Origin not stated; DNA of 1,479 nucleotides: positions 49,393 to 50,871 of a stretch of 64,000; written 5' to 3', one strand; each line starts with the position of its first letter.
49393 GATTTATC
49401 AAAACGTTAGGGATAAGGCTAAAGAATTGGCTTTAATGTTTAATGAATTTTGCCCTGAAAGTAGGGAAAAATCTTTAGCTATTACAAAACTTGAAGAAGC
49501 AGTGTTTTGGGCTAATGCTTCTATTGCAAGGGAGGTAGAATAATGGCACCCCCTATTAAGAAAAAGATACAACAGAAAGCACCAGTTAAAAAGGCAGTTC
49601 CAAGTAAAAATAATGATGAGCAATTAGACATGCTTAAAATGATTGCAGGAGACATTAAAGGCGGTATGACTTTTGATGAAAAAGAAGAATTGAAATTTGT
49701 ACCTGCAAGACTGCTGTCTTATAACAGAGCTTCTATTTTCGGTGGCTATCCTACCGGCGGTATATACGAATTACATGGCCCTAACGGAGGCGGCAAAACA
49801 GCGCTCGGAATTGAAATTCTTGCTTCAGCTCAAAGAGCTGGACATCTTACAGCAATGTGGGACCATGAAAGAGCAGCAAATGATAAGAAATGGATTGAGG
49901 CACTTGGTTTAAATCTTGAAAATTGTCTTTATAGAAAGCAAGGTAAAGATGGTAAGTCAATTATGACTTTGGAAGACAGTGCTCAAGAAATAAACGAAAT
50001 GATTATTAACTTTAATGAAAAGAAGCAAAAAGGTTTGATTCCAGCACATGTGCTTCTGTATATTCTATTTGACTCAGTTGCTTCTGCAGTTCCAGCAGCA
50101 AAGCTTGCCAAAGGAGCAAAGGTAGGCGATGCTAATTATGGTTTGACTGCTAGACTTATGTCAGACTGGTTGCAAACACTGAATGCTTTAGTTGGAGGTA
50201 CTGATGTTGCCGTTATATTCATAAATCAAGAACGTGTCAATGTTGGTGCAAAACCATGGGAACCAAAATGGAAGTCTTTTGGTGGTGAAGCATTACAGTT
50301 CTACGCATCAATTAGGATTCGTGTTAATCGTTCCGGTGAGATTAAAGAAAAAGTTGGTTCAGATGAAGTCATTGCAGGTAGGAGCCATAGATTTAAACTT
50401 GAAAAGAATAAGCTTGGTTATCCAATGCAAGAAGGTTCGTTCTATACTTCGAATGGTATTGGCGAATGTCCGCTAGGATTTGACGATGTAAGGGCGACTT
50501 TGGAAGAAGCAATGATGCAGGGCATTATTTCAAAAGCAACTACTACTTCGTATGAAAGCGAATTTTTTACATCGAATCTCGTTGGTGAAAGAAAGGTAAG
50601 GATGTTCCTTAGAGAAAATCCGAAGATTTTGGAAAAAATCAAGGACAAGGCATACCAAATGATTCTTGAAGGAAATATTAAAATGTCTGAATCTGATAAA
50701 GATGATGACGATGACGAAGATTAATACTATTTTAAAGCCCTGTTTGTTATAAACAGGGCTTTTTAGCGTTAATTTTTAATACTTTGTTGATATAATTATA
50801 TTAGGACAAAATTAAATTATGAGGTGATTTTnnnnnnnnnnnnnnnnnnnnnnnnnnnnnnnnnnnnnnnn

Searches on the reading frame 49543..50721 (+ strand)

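Call 26: search_protein_families(library=phrogs, proteins=[window:49543-50721:+], max_evalue=0.00001)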
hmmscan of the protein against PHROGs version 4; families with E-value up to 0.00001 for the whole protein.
window:49543-50721:+ (393 aa): 3 families
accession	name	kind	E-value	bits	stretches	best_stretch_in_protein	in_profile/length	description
phrog_97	-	other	1.3e-48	167.5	2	10-273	7-263/506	UvsX-like recombinase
phrog_8337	-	DNA, RNA and nucleotide metabolism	8.4e-13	49.3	1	47-269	44-248/273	DNA repair protein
phrog_9666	-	unknown function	8.2e-11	41.8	1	86-275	487-681/779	-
